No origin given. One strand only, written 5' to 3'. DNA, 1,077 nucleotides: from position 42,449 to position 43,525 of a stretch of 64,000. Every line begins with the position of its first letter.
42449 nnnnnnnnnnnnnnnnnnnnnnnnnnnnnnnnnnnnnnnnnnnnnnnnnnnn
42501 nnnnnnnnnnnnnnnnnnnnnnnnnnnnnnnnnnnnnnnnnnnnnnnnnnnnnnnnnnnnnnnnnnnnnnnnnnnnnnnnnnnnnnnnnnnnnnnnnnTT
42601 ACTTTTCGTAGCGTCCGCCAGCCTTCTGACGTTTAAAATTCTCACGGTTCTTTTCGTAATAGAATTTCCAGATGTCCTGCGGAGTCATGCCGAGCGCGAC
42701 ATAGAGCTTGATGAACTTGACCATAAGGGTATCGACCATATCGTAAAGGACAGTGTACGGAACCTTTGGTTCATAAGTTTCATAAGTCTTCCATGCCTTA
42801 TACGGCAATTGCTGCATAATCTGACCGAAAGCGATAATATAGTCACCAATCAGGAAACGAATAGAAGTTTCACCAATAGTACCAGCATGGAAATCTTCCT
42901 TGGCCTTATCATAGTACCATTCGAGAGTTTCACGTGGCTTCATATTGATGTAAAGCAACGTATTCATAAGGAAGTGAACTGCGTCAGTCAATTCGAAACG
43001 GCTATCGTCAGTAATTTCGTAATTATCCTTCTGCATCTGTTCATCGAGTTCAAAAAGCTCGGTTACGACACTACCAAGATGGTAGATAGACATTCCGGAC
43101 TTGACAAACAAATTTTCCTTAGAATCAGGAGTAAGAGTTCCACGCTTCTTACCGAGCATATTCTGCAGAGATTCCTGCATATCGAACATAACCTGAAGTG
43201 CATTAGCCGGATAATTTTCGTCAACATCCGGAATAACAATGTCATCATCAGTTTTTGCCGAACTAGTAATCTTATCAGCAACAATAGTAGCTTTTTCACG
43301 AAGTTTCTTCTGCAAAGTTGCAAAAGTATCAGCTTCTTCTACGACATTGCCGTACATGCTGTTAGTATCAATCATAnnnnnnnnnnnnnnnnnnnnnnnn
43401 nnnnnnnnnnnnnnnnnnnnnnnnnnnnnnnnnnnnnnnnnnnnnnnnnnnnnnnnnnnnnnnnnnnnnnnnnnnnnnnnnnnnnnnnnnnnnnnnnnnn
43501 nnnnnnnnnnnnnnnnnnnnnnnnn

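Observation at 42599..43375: gp56-like dCTPase in the replication module implies a non-canonical cytosine in the genome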

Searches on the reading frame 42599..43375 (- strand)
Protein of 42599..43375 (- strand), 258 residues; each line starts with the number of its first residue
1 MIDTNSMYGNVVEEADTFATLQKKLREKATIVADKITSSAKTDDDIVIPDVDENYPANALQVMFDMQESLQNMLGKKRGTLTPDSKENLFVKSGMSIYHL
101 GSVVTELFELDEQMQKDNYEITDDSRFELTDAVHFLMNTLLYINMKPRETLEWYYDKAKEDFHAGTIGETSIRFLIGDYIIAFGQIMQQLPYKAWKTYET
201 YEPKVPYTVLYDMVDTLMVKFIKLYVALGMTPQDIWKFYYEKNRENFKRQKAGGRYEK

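Call 3: search_protein_families(library=pfam, proteins=[window:42599-43375:-], max_evalue=1)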
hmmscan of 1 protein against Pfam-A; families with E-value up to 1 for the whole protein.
window:42599-43375:- (258 aa): 2 families
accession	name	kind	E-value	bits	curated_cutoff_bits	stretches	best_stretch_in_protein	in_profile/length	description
PF08761.16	dUTPase_2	-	2.7e-11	44.4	22.9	1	60-253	2-161/162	dUTPase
PF12095.13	CRR7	-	0.081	13.8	25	1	128-154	53-79/84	Protein CHLORORESPIRATORY REDUCTION 7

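Call 4: search_protein_families(library=phrogs, proteins=[window:42599-43375:-], max_evalue=0.1)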
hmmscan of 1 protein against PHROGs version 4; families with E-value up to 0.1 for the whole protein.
window:42599-43375:- (258 aa): 4 families
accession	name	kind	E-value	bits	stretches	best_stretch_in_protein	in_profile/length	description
phrog_173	-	DNA, RNA and nucleotide metabolism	4.5e-16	60.3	1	58-256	30-193/196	nucleoside triphosphate pyrophosphohydrolase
phrog_12184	-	other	6.4e-06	27.6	1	117-253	18-152/153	nucleotide pyrophosphohydrolase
phrog_18650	-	DNA, RNA and nucleotide metabolism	0.0002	22.6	1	58-157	4-112/195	dUTPase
phrog_19232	-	unknown function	0.054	14.7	0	104-134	49-79/114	-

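Call 5: search_solved_structures(query=window:42599-43375:-, max_evalue=1, show_alignments=3)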
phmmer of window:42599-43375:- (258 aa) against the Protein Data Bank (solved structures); distinct sequences matched with E-value up to 1: 2.
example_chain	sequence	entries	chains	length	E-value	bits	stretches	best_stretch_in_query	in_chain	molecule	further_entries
8cra_A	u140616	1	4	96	0.95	12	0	57-126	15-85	Floral homeotic protein AGAMOUS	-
7qgu_X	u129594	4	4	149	0.98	12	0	88-148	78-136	50S ribosomal protein L9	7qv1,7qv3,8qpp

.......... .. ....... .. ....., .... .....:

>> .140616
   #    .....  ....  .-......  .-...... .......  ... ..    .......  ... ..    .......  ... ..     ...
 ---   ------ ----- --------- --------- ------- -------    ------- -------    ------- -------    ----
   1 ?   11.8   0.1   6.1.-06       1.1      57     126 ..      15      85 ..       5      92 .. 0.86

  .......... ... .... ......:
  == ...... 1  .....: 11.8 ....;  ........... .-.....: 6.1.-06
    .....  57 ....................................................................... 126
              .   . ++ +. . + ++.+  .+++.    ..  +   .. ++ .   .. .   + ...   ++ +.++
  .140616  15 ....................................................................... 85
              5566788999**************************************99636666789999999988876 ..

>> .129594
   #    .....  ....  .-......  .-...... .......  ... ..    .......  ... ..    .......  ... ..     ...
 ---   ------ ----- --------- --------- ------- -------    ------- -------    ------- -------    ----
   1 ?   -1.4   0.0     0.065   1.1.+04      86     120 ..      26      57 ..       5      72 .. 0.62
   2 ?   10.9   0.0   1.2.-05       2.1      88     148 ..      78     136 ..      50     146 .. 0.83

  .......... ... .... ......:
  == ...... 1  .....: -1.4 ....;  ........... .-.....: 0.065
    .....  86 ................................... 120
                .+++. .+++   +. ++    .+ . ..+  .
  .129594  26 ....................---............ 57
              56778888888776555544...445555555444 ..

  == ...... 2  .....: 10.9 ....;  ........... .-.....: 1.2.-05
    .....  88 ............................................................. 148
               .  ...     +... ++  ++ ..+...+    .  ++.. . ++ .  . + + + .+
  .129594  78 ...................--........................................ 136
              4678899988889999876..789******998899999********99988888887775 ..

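Call 7: search_dna_similar(query=window:42599-43375:-, collection=phages, mode=protein, max_rows=40, max_evalue=0.001)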
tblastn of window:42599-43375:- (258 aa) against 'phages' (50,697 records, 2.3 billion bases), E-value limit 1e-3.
No match.

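Call 8: find_homologous_proteins(query=window:42599-43375:-, max_evalue=0.001)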
Query window:42599-43375:- (258 aa): 75 proteins with E <= 0.001 among 432 candidates.
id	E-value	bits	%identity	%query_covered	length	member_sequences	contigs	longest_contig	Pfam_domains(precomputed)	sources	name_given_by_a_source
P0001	8.0e-166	567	98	100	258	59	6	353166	PF08761.17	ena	-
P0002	2.6e-146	504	87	100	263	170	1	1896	PF08761.17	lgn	-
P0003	3.9e-146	503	79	100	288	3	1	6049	PF08761.17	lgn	-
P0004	9.2e-138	476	79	100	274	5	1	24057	PF08761.17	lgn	-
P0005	2.2e-137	474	82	100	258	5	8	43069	PF08761.17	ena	-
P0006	4.1e-137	473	79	100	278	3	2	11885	PF08761.17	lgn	-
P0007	1.1e-134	465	80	100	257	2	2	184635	PF08761.17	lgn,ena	-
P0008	8.9e-134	462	77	100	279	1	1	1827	PF08761.17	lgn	-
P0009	2.0e-133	461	79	100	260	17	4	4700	PF08761.17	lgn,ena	-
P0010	6.5e-132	456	77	100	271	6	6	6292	PF08761.17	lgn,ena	-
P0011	3.3e-131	454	80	100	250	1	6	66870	PF08761.17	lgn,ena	-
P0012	2.7e-125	435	77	100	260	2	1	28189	PF08761.17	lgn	-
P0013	4.3e-124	431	75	100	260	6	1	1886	PF08761.17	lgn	-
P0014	2.6e-123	428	66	100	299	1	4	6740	PF08761.17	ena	-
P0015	2.2e-109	383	79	81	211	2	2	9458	PF08761.17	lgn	-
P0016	9.2e-105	367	79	78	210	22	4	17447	PF08761.17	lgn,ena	-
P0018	2.2e-71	258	50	100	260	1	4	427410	PF08761.17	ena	-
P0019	2.4e-70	255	48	100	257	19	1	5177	PF08761.17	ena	-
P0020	8.1e-70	253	50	100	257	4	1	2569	PF08761.17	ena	-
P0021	3.1e-69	251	49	100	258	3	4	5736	PF08761.17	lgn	-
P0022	3.8e-69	251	49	100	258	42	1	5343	PF08761.17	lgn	-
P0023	1.4e-68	249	49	100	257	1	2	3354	PF08761.17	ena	-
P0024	2.1e-68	248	49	100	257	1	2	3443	PF08761.17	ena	-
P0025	1.0e-67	246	48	100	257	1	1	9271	PF08761.17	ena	-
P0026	1.3e-67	246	48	100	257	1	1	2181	PF08761.17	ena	-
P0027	1.3e-67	246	48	100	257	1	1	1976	PF08761.17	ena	-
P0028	2.3e-67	245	49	100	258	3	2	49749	PF08761.17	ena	-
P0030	4.4e-67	244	48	100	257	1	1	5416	PF08761.17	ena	-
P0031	8.3e-67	243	47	100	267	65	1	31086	PF08761.17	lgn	-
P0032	1.1e-66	243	46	100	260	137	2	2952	PF08761.17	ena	-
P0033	1.7e-66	242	48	100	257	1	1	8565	PF08761.17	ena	-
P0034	1.8e-66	242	48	100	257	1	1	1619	PF08761.17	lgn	-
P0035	3.5e-66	241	47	100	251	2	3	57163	PF08761.17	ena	-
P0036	4.4e-64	234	46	100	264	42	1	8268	PF08761.17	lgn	-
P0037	3.5e-63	231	44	100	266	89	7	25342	PF08761.17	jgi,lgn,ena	jgi:hypothetical protein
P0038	2.0e-61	226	45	100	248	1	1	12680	PF08761.17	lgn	-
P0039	2.6e-61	225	46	100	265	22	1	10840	PF08761.17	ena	-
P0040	5.8e-58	214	51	79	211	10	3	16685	PF08761.17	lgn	-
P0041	9.4e-58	214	40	100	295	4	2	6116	PF08761.17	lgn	-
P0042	1.5e-56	210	52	78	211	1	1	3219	PF08761.17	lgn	-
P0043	2.6e-56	209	50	78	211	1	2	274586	PF08761.17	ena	-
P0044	4.8e-56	208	50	78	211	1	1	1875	PF08761.17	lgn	-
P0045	5.9e-56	208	50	78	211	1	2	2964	PF08761.17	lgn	-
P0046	6.8e-56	207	50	78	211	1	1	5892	PF08761.17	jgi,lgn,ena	-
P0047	8.5e-56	207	50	78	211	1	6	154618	PF08761.17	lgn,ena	-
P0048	9.8e-56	207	50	78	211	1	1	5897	PF08761.17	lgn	-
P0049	1.0e-55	207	50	78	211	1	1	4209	PF08761.17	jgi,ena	-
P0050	1.0e-55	207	50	78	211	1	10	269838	PF08761.17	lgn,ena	-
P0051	1.3e-55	206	50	78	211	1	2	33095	PF08761.17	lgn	-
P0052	1.4e-55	206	50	78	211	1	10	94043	PF08761.17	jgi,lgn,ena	-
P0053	1.8e-55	206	50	78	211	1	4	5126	PF08761.17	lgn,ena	-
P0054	1.8e-55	206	50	78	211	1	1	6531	PF08761.17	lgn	-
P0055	2.1e-55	206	50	78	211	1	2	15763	PF08761.17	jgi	jgi:dimeric dUTPase (all-alpha-NTP-PPase superfamily)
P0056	2.5e-55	206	50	78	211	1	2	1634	PF08761.17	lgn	-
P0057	2.6e-55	205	50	78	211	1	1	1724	PF08761.17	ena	-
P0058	2.8e-55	205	50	78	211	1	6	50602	PF08761.17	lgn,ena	-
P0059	3.3e-55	205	50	78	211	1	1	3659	PF08761.17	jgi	jgi:dimeric dUTPase (all-alpha-NTP-PPase superfamily)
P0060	3.5e-55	205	50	78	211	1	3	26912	PF08761.17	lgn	-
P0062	5.3e-55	204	50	78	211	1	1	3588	PF08761.17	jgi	jgi:dimeric dUTPase (all-alpha-NTP-PPase superfamily)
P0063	2.1e-54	203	50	79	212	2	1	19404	PF08761.17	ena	-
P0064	7.1e-54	201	49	78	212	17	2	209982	PF08761.17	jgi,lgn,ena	-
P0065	9.0e-54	200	48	78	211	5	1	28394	PF08761.17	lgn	-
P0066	1.0e-53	200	49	78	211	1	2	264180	PF08761.17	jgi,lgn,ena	-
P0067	1.1e-53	200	49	77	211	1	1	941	PF08761.17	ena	-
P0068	2.2e-53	199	49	78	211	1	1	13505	PF08761.17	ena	-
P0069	2.3e-53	199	49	78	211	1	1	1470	PF08761.17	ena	-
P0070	3.5e-53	199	49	78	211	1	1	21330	PF08761.17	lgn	-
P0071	1.1e-51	194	47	78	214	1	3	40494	PF08761.17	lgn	-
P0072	5.0e-51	191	47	77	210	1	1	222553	PF08761.17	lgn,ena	-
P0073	4.9e-50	188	47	78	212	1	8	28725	PF08761.17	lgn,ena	-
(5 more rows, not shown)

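Call 10: find_encoding_contigs(protein=window:42599-43375:-, flank=10000, max_places=4)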
Protein window:42599-43375:- (258 aa): 2 contigs read that carry it; 1 place shown.
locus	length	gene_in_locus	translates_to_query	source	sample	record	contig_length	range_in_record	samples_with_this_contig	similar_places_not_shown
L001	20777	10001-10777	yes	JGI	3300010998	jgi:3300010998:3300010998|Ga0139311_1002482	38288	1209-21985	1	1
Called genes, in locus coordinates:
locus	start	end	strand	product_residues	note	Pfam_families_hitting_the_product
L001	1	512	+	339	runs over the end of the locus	-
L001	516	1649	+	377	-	-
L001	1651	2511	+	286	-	-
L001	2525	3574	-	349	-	-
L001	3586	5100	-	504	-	-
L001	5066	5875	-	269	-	PF01697:Glyco_transf_92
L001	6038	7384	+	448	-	PF03796:DnaB_C, PF06745:ATPase, PF13481:AAA_25 (weak)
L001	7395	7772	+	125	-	-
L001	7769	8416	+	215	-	-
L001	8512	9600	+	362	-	PF08804:gp32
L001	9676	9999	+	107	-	-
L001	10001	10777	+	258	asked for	PF08761:dUTPase_2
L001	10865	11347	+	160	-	-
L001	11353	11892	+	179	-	PF04011:LemA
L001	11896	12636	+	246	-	-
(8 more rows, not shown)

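Call 24: search_solved_structures(query=A1, max_evalue=10, show_alignments=4)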
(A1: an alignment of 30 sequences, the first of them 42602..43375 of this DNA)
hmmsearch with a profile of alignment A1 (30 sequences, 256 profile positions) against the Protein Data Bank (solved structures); distinct sequences matched with E-value up to 10: 1.
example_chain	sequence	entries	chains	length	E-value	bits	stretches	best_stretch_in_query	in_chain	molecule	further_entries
1w2y_A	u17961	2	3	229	0.00073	22.3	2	215-255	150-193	DEOXYURIDINE 5'-TRIPHOSPHATE NUCLEOTIDE HYDROLASE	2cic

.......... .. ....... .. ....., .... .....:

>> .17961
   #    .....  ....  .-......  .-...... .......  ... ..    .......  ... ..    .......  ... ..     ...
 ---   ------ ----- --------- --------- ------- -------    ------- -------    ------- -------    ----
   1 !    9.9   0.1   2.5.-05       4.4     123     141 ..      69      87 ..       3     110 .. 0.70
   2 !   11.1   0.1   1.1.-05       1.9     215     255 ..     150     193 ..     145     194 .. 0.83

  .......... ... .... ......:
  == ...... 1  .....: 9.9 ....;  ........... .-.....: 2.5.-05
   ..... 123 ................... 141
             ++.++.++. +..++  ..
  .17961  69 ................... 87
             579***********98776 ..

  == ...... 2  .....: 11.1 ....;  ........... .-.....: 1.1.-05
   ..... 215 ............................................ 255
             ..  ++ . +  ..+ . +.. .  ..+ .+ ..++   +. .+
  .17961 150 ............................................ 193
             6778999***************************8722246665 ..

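Call 33: predict_structure(alignment_id=A1)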
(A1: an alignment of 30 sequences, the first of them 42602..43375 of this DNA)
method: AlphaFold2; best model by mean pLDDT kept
length: 258 residues; sequences in the alignment: 30
mean_pLDDT: 83.5   pTM: 0.76
mean pLDDT of the five models: 83.5, 82.6, 82.4, 80.6, 74.1
residues with pLDDT >= 90: 168; 70-90: 34; 50-70: 24; < 50: 32
segments of 3 or more residues with pLDDT < 50: 1-15, 32-43, 256-258
pLDDT, mean of each block of 10 residues (from residue 1): 44 51 60 37 55 91 95 89 94 94 94 92 93 96 95 97 82 92 96 91 96 97 96 96 87 54
secondary structure, 60 per line:
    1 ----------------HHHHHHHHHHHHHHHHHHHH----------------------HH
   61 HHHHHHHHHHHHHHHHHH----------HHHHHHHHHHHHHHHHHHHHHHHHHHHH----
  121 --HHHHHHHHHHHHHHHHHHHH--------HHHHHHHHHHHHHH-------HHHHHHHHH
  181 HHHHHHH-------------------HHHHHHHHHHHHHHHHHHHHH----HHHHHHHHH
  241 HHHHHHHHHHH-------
elements in order: H17-36 H59-78 H89-116 H123-142 H151-164 H172-187 H207-227 H232-251

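Call 36: fold_search(model_id=the predicted structure, library=pdb)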
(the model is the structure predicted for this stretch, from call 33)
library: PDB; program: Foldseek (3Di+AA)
matches with E <= 10: 90; with E <= 0.001: 0
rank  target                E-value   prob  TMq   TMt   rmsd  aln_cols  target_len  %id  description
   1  2yay                  6.3e-01  0.80  0.38  0.38   8.8       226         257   15  The Crystal Structure of Leishmania major dUTPase in complex with substrate analogue dUpNpp (released 2011-03-16)
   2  5y9d_A                1.1e+00  0.07  0.15  0.08  20.4       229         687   11  Crystal structure of acyl-coA oxidase1 from Yarrowia lipolytica (released 2018-01-03)
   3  4dk4_A                1.6e+00  0.63  0.35  0.40   6.6       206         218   14  Crystal Structure of Trypanosoma brucei dUTPase with dUpNp, Ca2+ and Na+ (released 2013-08-07)
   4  5lm2_B                1.6e+00  0.02  0.11  0.09  41.9       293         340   14  Crystal Structure of HD-PTP phosphatase (released 2016-11-30)
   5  4dlc                  1.7e+00  0.57  0.36  0.40   6.9       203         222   15  Crystal Structure of Trypanosoma brucei dUTPase with dUMP, MgF3- transition state analogue, and Mg2+ (released 2013-08-07)
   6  8wdf                  1.7e+00  0.06  0.15  0.15  21.8       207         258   12  Chemoreceptor PilJ from Pseudomonas aeruginosa PA14 (released 2024-07-24)
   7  8cqd_A                2.0e+00  0.09  0.23  0.25  18.9       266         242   12  Cryo-EM structure of hexameric proteorhodopsin A18L mutant (released 2024-07-03)
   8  8bsa_B                2.1e+00  0.08  0.16  0.24  17.2       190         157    9  Vc1313-LBD bound to D-arginine (released 2023-06-07)
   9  2a3q_A                2.5e+00  0.60  0.30  0.61   4.3       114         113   16  X-Ray Structure of Protein from Mus Musculus MM.29898 (released 2005-07-19)
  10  9bqx_A                2.9e+00  0.03  0.15  0.16  26.5       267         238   14  Membrane-bound AMPH-1 tube in the presence of GTP (released 2025-05-14)
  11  6e6a_A                3.1e+00  0.06  0.15  0.22  19.2       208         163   11  Triclinic crystal form of IncA G144A point mutant (released 2019-07-10)
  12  5k3i_A                3.7e+00  0.03  0.16  0.08  20.5       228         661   10  Crystal structure of Acyl-CoA oxidase-1 in Caenorhabditis elegans complexed with FAD and ATP (released 2016-08-24)
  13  4dl8                  3.9e+00  0.33  0.36  0.41   6.9       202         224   15  Crystal structure of Trypanosoma brucei dUTPase with dUMP, planar [AlF3-OPO3] transition state analogue, Mg2+, and Na+ (released 2013-08-07)
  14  8s2f_AAA              3.9e+00  0.04  0.15  0.21  20.9       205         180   10  Crystal structure of Borrelia burgdorferi paralogous family 12 outer surface protein BBH37 (released 2025-03-05)
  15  4k1o                  4.1e+00  0.06  0.17  0.21  16.2       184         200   15  Crystal structure of the alphaN-catenin actin-binding domain (released 2013-05-01)
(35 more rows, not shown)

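Call 44: find_encoding_contigs(protein=P0018, flank=10000, max_places=2)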
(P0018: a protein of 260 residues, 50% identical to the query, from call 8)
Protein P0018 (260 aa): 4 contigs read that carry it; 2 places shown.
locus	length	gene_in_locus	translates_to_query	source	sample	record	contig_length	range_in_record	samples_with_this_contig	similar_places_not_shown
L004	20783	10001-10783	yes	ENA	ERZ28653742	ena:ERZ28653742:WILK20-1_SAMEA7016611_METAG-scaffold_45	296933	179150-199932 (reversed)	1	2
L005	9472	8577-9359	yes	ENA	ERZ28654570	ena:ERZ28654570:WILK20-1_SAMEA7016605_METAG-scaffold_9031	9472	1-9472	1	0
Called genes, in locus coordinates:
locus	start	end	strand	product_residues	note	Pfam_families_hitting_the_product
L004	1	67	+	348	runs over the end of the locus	PF24308:DUF7487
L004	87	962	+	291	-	PF01368:DHH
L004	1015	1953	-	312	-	-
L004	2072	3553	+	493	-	PF21241:UvsW_N, PF04851:ResIII, PF18766:SWI2_SNF2, PF00270:DEAD, PF13245:AAA_19 (weak), PF00271:Helicase_C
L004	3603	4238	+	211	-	-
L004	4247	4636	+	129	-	-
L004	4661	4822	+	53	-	-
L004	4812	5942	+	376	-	PF00154:RecA_N, PF21134:T4_UVSX_C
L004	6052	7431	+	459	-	PF13481:AAA_25, PF03796:DnaB_C, PF06745:ATPase (weak)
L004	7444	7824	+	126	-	-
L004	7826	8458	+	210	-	-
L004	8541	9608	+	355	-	PF08804:gp32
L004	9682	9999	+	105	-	-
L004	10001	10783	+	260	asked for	PF08761:dUTPase_2 (weak)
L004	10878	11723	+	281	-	-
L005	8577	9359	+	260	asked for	PF08761:dUTPase_2 (weak)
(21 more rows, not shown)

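Call 45: find_encoding_contigs(protein=P0043, flank=10000, max_places=2)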
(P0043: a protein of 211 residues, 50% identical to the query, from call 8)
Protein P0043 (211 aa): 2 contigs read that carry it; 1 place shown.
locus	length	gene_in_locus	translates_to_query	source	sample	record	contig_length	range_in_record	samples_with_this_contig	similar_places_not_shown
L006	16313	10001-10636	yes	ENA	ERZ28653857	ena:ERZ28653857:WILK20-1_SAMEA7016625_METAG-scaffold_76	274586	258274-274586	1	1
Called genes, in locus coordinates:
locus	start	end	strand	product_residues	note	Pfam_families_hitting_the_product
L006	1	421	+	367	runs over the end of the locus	-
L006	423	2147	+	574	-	PF01467:CTP_transf_like (weak)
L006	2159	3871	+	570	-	-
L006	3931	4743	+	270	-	PF12705:PDDEXK_1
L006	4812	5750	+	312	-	PF02739:5_3_exonuc_N, PF09293:RNaseH_C (faint)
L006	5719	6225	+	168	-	PF00383:dCMP_cyt_deam_1, PF14437:MafB19-deam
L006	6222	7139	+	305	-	PF00149:Metallophos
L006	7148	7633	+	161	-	-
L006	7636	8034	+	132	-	-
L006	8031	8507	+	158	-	PF00782:DSPc (faint)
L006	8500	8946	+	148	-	-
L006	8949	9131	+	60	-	-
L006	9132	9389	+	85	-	-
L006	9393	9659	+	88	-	-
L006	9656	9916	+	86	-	-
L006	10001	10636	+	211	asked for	PF08761:dUTPase_2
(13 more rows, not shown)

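Call 50: search_protein_families(library=phrogs, proteins=[P0043, P0018], max_evalue=0.01)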
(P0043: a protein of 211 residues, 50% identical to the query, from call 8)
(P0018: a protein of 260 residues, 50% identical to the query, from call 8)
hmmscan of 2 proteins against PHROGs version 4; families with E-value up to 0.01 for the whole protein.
P0043 (211 aa): 3 families
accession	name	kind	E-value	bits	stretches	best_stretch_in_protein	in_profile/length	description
phrog_173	-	DNA, RNA and nucleotide metabolism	1.7e-16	61.7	1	3-209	25-193/196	nucleoside triphosphate pyrophosphohydrolase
phrog_12184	-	other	6.1e-09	37.3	1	120-206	67-152/153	nucleotide pyrophosphohydrolase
phrog_18650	-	DNA, RNA and nucleotide metabolism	3.4e-06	28.3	0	132-206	51-123/195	dUTPase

P0018 (260 aa): 2 families
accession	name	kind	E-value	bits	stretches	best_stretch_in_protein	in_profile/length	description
phrog_173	-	DNA, RNA and nucleotide metabolism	2.4e-14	54.7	1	61-256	29-188/196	nucleoside triphosphate pyrophosphohydrolase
phrog_18650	-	DNA, RNA and nucleotide metabolism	0.0013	19.9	0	63-148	5-99/195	dUTPase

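Call 51: search_protein_families(library=ncbifam, proteins=[window:42599-43375:-, P0043], max_evalue=0.01)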
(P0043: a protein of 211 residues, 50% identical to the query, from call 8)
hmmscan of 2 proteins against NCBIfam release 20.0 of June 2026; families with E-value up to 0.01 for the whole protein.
window:42599-43375:- (258 aa): 0 families

P0043 (211 aa): 1 family
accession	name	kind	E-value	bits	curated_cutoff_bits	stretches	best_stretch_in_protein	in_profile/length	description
NF049964.1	dUTPaseEpsil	equivalog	6e-05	22.5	300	1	8-207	5-187/230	dUTPase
